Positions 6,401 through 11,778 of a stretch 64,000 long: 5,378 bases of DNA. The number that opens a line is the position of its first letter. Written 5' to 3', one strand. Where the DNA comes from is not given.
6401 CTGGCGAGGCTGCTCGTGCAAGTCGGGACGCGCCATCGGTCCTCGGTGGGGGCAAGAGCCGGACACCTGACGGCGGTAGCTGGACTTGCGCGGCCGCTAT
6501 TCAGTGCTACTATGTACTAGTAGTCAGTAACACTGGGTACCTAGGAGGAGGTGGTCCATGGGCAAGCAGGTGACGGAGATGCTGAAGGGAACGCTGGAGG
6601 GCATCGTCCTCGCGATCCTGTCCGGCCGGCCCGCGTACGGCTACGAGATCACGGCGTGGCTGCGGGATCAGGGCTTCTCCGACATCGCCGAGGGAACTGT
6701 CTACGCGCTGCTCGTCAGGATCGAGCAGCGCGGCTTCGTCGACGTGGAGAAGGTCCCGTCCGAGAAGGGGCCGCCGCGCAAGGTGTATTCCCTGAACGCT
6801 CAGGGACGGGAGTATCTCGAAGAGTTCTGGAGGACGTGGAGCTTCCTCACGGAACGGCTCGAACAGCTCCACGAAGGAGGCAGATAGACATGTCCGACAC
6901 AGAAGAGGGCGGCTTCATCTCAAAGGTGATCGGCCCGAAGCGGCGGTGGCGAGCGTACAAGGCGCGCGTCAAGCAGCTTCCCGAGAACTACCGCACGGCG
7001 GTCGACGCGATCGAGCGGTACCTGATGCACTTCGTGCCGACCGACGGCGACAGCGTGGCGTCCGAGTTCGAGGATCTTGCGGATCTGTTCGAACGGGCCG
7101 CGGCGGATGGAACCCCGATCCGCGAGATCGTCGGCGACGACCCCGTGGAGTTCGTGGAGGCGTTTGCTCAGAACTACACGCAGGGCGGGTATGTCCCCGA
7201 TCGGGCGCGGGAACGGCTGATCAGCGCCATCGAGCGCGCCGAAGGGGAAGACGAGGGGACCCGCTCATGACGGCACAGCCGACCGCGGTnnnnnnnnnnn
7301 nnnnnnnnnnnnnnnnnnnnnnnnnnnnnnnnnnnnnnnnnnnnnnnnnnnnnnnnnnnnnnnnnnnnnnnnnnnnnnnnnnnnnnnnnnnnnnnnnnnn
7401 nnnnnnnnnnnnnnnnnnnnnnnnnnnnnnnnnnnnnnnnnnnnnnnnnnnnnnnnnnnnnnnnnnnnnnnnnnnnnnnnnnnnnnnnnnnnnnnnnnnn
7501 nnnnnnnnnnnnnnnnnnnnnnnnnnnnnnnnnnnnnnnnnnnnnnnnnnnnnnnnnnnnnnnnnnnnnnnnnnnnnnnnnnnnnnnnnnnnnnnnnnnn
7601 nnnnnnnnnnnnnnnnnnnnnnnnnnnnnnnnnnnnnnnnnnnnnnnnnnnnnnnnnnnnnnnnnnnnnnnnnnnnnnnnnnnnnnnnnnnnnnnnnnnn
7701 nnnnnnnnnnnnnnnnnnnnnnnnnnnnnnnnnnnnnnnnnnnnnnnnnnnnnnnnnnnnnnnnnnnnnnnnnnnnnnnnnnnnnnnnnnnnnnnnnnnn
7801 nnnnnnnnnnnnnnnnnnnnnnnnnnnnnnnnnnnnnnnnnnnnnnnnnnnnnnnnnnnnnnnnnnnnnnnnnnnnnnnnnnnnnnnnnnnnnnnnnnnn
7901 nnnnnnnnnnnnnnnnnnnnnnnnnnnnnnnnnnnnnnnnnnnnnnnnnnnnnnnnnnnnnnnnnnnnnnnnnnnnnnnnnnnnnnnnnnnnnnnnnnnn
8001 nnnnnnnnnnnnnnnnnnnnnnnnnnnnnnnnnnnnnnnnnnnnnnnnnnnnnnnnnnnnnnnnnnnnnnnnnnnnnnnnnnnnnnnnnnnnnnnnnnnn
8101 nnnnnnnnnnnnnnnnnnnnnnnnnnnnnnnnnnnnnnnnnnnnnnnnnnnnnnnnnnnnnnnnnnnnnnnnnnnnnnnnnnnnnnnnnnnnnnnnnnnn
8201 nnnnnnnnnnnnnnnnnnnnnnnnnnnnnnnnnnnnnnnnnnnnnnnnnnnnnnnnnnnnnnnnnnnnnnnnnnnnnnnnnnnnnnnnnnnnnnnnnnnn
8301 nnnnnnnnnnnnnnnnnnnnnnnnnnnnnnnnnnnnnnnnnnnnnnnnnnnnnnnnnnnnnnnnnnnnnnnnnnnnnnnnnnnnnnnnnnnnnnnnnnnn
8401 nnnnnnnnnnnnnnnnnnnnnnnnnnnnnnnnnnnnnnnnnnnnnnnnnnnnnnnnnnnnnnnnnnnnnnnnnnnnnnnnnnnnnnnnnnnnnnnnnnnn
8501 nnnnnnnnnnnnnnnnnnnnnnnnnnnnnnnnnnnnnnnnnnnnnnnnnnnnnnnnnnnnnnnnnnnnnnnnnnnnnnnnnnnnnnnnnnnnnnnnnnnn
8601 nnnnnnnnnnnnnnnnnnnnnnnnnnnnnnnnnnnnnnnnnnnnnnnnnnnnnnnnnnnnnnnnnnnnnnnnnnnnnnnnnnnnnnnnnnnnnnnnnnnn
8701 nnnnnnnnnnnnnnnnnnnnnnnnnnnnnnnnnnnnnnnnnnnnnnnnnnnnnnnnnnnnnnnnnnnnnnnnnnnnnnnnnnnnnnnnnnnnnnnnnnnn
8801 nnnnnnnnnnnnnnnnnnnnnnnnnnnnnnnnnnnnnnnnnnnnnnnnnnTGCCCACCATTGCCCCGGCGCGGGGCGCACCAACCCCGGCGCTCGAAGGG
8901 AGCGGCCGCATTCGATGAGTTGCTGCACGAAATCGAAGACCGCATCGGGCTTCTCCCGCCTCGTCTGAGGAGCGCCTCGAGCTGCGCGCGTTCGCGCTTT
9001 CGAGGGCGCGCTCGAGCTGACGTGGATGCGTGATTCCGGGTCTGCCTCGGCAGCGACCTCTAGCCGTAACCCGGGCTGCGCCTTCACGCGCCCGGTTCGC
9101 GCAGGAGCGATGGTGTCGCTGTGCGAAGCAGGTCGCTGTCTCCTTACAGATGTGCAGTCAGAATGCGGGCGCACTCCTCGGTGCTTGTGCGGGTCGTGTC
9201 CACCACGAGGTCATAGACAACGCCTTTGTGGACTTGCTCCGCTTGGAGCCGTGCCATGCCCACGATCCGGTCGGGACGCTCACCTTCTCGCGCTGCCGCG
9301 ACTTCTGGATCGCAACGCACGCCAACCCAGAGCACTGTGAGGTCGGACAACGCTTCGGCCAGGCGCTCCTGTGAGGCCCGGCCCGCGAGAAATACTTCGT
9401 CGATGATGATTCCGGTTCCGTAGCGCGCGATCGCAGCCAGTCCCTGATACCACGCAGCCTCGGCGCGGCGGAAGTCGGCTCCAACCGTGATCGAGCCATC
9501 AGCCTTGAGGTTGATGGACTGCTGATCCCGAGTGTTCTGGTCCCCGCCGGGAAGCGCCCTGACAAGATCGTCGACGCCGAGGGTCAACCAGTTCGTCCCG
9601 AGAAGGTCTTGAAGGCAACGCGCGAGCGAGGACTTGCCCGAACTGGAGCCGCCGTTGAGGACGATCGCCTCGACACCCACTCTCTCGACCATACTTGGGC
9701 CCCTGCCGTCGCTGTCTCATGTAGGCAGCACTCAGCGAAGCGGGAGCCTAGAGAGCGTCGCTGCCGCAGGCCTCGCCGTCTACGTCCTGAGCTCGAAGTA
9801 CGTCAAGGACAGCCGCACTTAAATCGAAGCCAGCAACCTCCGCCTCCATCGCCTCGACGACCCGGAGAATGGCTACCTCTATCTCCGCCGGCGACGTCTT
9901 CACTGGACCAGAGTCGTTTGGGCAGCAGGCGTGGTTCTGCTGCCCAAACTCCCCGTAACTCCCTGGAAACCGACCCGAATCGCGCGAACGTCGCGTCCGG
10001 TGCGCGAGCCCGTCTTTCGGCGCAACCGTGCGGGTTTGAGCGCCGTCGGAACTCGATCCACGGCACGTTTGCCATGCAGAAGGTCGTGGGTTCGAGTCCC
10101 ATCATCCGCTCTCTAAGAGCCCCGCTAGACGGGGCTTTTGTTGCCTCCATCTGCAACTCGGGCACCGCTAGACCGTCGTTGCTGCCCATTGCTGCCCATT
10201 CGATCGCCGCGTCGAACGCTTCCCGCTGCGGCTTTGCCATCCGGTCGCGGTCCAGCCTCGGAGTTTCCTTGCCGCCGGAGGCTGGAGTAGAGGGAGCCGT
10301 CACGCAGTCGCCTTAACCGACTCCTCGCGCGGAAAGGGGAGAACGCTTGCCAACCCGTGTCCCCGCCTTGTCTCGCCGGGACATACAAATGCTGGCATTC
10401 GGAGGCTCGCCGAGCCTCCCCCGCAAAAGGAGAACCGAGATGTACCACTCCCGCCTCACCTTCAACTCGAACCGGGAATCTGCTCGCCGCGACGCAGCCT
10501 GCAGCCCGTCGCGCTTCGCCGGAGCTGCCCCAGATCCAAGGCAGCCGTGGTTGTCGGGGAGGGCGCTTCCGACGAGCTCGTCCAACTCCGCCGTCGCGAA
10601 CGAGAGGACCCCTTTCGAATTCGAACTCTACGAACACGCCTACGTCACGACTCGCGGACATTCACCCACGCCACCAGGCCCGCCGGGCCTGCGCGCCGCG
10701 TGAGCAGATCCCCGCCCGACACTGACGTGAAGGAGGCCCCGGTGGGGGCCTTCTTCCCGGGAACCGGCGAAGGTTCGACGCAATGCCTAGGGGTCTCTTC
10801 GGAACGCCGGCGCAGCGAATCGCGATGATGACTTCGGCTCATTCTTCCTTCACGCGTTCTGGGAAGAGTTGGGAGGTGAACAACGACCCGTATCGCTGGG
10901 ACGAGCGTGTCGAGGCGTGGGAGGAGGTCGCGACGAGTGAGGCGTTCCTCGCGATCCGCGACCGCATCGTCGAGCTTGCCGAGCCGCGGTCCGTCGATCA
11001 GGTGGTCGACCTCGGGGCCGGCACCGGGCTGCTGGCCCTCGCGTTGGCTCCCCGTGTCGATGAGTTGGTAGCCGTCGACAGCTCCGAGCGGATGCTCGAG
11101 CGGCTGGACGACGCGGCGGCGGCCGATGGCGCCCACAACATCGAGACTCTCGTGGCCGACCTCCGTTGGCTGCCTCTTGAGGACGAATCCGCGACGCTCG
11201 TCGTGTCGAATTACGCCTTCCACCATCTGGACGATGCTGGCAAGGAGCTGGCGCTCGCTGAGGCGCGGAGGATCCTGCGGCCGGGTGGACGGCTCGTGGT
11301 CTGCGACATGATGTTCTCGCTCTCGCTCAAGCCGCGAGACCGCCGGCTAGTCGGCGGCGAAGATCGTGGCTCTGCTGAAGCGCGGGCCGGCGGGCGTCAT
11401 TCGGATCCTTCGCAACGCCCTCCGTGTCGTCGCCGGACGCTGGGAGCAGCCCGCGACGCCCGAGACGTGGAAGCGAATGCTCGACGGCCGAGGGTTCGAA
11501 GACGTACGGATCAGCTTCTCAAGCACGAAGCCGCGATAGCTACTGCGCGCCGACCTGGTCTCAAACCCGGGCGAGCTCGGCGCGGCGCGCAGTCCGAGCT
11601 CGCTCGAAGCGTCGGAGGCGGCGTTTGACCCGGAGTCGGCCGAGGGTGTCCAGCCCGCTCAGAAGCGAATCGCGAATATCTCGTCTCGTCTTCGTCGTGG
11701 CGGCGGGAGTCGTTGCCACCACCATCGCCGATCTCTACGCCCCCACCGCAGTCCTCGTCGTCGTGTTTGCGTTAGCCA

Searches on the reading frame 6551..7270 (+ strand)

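Call 29: search_protein_families(library=pfam, proteins=[window:6551-7270:+], max_evalue=0.001)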
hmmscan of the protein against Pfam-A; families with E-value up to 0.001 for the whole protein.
window:6551-7270:+ (239 aa): 1 family
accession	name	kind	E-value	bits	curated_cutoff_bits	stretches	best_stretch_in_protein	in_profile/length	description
PF06304.16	DUF1048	-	6.6e-21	75.1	29.6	1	125-223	2-97/102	Protein of unknown function (DUF1048)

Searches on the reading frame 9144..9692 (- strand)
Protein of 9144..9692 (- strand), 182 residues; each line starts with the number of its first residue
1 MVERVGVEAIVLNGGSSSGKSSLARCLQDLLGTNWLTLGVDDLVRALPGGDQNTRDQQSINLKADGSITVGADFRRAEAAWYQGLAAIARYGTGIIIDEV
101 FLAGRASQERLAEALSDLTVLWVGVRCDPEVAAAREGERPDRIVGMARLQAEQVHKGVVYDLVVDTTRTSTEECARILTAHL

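Call 30: search_protein_families(library=pfam, proteins=[window:9144-9692:-], max_evalue=0.001)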
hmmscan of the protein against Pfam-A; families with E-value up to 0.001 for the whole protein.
window:9144-9692:- (182 aa): 2 families
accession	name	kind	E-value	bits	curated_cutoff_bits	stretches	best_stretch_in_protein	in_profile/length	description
PF07931.18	CPT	-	1e-55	188.6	22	1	9-181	3-170/172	Chloramphenicol phosphotransferase-like protein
PF13671.12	AAA_33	-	1.8e-07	32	27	1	10-142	2-121/143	AAA domain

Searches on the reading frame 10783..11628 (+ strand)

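Call 30: search_protein_families(library=pfam, proteins=[window:10783-11628:+], max_evalue=0.001)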
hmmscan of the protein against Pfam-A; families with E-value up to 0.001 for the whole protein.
window:10783-11628:+ (281 aa): 10 families
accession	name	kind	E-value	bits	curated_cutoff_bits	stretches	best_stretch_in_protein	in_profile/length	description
PF13649.12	Methyltransf_25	-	2.6e-22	79.8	27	1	74-169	1-97/97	Methyltransferase domain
PF08241.18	Methyltransf_11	-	6.4e-21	75.2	21.2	1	75-173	1-95/95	Methyltransferase domain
PF13847.12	Methyltransf_31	-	1.3e-13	51.3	27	1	72-177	5-113/145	Methyltransferase domain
PF08242.18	Methyltransf_12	-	9.3e-13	49.2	30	1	75-171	1-98/98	Methyltransferase domain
PF01209.24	Ubie_methyltran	-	1.6e-12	47.7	20.1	1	59-175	36-153/233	ubiE/COQ5 methyltransferase family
PF13489.12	Methyltransf_23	-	4.2e-12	46.6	27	1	54-176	5-119/164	Methyltransferase domain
PF05175.20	MTS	-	2.2e-10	40.9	23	1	70-173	31-138/170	Methyltransferase small domain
PF00398.26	RrnaAD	-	1.2e-06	28.3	24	1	60-127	20-85/263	Ribosomal RNA adenine dimethylase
PF05148.21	Methyltransf_8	-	0.00068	20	27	0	118-176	104-159/219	Hypothetical methyltransferase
PF05219.18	DREV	-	0.00084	19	26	0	69-109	93-133/265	DREV methyltransferase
